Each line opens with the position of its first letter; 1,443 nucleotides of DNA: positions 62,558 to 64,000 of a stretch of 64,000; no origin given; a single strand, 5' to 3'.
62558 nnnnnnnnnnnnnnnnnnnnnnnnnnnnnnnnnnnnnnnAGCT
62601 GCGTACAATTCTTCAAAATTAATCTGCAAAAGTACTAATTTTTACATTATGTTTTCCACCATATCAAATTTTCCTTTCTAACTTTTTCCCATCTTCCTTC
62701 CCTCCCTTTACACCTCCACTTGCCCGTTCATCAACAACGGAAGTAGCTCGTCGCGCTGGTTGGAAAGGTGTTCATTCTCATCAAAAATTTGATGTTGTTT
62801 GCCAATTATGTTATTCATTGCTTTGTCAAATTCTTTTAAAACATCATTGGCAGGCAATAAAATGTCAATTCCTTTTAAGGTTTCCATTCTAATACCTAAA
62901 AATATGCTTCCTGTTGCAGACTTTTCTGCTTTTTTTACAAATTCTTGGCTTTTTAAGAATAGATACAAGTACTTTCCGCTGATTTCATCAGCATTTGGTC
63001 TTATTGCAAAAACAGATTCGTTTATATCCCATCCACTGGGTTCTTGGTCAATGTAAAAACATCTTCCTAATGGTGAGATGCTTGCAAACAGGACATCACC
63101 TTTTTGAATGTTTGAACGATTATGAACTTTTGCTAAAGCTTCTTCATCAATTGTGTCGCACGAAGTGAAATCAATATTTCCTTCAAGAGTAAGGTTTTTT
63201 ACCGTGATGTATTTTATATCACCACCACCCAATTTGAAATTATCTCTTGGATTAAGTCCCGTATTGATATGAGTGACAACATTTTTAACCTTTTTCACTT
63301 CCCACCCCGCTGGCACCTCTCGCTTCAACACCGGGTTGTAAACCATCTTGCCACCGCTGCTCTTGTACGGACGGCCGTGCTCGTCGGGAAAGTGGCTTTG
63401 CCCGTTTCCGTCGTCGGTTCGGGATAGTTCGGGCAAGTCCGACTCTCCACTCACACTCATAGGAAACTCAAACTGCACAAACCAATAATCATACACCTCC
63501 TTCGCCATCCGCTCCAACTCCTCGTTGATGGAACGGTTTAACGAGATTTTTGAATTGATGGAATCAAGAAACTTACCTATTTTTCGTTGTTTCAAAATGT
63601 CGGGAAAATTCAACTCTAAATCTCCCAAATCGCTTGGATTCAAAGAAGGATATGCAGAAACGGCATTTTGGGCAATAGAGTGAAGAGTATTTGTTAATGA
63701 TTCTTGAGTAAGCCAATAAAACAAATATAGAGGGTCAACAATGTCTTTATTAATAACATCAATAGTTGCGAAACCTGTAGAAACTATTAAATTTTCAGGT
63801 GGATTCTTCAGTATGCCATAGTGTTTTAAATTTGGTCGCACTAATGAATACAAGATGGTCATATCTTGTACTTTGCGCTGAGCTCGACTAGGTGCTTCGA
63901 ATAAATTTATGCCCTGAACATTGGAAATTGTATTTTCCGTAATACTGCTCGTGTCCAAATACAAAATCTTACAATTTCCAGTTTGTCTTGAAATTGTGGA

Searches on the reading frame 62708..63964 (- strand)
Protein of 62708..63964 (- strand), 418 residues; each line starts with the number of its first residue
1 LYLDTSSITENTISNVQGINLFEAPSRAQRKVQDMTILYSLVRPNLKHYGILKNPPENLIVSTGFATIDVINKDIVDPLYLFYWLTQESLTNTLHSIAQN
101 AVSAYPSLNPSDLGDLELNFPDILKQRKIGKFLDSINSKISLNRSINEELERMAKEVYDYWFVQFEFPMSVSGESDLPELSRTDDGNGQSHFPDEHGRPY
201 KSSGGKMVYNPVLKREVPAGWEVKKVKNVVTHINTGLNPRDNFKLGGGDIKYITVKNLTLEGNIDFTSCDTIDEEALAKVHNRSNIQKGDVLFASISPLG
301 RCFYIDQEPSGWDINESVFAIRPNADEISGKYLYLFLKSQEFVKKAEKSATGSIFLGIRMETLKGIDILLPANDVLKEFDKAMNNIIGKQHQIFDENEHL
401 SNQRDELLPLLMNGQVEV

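Call 39: search_protein_families(library=pfam, proteins=[window:62708-63964:-], max_evalue=0.0001)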
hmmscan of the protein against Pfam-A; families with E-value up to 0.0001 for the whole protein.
window:62708-63964:- (418 aa): 1 family
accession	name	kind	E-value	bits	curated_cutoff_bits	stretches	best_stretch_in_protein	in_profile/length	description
PF01420.25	Methylase_S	-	1.7e-21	77.6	22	2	218-374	1-140/168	Type I restriction modification DNA specificity domain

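Call 40: search_protein_families(library=padloc, proteins=[window:62708-63964:-], max_evalue=0.00001)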
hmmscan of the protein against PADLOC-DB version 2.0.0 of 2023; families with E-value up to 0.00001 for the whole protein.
window:62708-63964:- (418 aa): 93 families (the best 25 are shown)
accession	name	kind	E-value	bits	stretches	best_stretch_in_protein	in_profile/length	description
PDLC03068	Specificity_I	-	5.5e-77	257.6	1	32-418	66-397/403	Type I specificity subunit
PDLC03099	Specificity_I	-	5.5e-57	191.7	1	60-417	74-391/405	Type I specificity subunit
PDLC03164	Specificity_I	-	2.2e-56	190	3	2-168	31-198/409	Type I specificity subunit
PDLC03089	Specificity_I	-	4.1e-52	175.8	3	19-166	55-198/446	Type I specificity subunit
PDLC03086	Specificity_I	-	2e-50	170.1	1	24-416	64-444/458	Type I specificity subunit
PDLC03168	Specificity_I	-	2.1e-45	154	2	217-416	251-444/459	Type I specificity subunit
PDLC03092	Specificity_I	-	1e-42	144.9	1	70-418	98-397/397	Type I specificity subunit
PDLC03154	Specificity_I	-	2.6e-38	130.6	2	216-418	192-395/406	Type I specificity subunit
PDLC03104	Specificity_I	-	1.6e-36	124.5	2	189-418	186-414/415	Type I specificity subunit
PDLC03066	Specificity_I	-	2.9e-35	119.9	1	73-418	123-434/441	Type I specificity subunit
PDLC03135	Specificity_I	-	2.4e-33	113.7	2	189-418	179-394/595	Type I specificity subunit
PDLC03087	Specificity_I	-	3.9e-33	113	2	216-372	10-166/418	Type I specificity subunit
PDLC03100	Specificity_I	-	2.2e-31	107.7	2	216-412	191-388/392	Type I specificity subunit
PDLC04137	mad5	-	6.9e-30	102.5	1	7-407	39-389/392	mads_5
PDLC03169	Specificity_I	-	7.9e-29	99.3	2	215-374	215-373/461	Type I specificity subunit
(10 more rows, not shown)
